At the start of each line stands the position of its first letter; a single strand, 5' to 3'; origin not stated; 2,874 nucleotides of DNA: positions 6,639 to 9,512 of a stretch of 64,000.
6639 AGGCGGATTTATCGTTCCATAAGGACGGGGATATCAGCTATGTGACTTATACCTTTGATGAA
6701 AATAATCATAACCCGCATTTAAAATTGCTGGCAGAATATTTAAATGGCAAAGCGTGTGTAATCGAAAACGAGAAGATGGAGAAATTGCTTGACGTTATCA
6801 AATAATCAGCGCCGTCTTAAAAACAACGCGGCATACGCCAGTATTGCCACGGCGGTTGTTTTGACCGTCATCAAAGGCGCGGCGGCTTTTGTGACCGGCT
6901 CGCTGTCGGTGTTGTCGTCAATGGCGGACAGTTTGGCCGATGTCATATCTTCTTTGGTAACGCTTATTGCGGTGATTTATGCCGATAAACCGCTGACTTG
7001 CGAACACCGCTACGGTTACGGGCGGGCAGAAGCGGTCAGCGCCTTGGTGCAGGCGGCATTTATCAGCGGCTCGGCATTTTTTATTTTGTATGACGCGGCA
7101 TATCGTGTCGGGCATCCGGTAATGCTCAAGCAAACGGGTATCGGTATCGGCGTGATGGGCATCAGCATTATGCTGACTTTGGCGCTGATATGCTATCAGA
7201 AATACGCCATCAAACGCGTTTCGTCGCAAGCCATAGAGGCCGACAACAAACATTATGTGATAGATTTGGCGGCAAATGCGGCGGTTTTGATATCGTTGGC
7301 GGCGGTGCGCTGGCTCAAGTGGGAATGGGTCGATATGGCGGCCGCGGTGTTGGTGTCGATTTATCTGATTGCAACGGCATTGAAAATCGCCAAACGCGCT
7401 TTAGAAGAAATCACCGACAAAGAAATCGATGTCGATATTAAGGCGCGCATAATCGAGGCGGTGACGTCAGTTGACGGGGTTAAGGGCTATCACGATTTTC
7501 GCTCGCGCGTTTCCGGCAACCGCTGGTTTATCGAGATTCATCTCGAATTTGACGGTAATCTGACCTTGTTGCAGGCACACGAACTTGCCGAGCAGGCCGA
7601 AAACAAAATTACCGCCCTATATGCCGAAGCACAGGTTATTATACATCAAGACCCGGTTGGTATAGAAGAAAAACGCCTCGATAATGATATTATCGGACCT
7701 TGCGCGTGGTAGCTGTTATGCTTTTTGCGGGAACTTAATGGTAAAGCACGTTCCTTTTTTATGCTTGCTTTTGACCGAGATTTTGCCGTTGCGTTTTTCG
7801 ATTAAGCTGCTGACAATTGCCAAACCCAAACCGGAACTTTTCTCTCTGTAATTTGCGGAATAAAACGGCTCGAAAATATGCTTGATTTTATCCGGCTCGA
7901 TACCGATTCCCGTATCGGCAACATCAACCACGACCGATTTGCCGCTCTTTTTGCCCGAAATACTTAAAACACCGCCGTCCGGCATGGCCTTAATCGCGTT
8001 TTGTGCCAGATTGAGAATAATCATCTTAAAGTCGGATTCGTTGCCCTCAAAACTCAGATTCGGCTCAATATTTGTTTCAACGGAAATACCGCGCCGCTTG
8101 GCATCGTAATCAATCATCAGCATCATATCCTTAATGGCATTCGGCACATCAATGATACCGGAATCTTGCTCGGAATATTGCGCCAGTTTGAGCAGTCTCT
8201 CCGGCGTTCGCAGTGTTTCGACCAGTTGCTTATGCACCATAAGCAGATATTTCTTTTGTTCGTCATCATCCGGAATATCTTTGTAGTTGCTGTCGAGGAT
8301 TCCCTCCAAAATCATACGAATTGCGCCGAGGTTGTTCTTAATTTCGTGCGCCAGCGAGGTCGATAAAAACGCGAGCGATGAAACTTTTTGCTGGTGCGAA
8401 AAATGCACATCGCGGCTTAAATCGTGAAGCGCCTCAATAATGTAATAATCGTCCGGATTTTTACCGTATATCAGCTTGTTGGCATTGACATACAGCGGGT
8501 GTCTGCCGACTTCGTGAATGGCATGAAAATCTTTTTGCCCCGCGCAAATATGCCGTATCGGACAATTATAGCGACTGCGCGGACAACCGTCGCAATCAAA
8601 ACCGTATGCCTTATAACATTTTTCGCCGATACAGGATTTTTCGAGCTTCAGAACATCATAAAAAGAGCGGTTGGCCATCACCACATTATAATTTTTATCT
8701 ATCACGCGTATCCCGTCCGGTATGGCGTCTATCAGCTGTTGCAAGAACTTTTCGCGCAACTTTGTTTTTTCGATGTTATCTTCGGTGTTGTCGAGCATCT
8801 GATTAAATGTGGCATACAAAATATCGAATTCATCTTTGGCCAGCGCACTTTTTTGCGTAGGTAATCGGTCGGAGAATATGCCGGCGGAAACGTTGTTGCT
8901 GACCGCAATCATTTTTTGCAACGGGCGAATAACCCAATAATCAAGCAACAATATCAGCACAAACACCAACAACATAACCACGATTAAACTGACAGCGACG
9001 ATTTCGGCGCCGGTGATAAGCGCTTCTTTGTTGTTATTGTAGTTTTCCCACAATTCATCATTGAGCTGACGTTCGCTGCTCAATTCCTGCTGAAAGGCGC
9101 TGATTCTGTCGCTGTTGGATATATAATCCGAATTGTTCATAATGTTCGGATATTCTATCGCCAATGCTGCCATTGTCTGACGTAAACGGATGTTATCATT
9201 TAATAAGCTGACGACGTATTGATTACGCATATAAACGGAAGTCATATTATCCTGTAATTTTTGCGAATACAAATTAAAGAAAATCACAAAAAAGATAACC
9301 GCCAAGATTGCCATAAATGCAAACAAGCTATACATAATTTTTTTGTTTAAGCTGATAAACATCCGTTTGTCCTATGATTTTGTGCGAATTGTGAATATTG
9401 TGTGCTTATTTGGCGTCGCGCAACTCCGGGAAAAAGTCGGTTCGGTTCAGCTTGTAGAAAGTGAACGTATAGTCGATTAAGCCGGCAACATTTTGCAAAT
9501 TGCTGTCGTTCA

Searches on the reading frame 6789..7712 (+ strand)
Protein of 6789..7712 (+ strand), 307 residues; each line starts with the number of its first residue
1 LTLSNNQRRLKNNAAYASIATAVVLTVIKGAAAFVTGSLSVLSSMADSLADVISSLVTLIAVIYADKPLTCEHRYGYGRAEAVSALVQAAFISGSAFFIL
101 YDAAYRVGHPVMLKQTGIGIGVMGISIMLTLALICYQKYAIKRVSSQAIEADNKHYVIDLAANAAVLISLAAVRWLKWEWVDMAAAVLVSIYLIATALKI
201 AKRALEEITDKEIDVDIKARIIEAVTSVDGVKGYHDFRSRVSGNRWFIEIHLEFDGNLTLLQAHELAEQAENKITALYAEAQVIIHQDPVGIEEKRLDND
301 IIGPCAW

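Call 29: search_protein_families(library=pfam, proteins=[window:6789-7712:+], max_evalue=0.01)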
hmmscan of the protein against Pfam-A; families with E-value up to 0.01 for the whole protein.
window:6789-7712:+ (307 aa): 2 families
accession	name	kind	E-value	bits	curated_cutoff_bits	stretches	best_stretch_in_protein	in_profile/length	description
PF01545.26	Cation_efflux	-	2.1e-39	135.8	26.6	1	17-208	3-197/198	Cation efflux family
PF16916.11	ZT_dimer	-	2e-22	79.5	26.7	1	216-289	4-77/78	Dimerisation domain of Zinc Transporter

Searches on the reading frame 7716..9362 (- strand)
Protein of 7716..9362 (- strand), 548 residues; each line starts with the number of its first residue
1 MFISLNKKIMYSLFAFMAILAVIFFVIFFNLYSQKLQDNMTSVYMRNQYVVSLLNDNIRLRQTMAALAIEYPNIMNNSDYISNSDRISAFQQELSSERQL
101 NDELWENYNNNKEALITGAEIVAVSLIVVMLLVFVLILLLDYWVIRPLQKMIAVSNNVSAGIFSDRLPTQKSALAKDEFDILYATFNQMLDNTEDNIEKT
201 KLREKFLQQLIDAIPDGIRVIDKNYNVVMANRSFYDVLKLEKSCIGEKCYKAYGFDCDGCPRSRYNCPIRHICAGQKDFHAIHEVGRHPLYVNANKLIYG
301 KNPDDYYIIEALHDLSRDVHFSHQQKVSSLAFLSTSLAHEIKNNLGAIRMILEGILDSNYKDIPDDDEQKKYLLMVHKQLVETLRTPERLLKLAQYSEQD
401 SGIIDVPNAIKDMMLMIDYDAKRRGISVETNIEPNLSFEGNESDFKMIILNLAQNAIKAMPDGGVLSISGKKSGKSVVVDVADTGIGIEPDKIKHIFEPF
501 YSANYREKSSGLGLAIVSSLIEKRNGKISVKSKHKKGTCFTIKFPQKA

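Call 9: search_protein_families(library=ncbifam, proteins=[window:7716-9362:-], max_evalue=0.00001)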
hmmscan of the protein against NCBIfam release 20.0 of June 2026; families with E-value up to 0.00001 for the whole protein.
window:7716-9362:- (548 aa): 78 families (the best 25 are shown)
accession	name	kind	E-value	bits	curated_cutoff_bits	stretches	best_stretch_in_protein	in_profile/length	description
NF046044.1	PnpS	equivalog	1.2e-47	162.8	400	1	148-545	2-390/390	two-component system histidine kinase PnpS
NF008468.0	PRK11360.1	equivalog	3.4e-41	141.3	646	1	125-547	197-609/616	two-component system sensor histidine kinase AtoS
NF007688.0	PRK10364.1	equivalog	1.5e-35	122.9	479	1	322-547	232-452/460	two-component system sensor histidine kinase ZraS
TIGR02966.1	phoR_proteo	equivalog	1.4e-34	119.6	334.2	1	316-544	101-333/333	phosphate regulon sensor histidine kinase PhoR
NF033092.0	HK_WalK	equivalog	6.7e-34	117.4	725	1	93-545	154-593/594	cell wall metabolism sensor histidine kinase WalK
NF011874.0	PRK15347.1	equivalog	2.3e-31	108.7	852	2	344-546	416-614/921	two component system sensor kinase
NF047497.1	HK_LIC_12097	equivalog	1.8e-29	102.6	500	1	198-546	4-366/367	LIC_12097 family sensor histidine kinase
NF053867.1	SprKinKinDBac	equivalog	5.8e-29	100.9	775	1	322-546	278-497/500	sporulation kinase KinD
NF041735.1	hist_kin_RppB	equivalog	4.1e-27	95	400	1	335-545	221-438/438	two-component system sensor histidine kinase RppB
NF045911.1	TCSHisKinNblS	equivalog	4.2e-27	94.8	1000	1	124-543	181-617/621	two-component system sensor histidine kinase NblS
TIGR01386.1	cztS_silS_copS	subfamily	5.2e-27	94.9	292.55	1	428-545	337-457/457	heavy metal sensor histidine kinase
NF008312.0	PRK11100.1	equivalog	6e-27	94.6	356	1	335-547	261-475/477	two-component system sensor histidine kinase CreC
NF047874.1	MASE3_PAS_HK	subfamily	7.1e-26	91.1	560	1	66-547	157-626/655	MASE3 domain-containing sensor histidine kinase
NF046020.1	HisKinCckABruc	equivalog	1.1e-24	86.3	1000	1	290-546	437-707/868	cell cycle histidine kinase CckA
NF041947.1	LuxQ_Vibrio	equivalog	2.5e-24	85.2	1200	1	421-546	564-696/843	quorum-sensing autoinducer 2 sensor kinase/phosphatase LuxQ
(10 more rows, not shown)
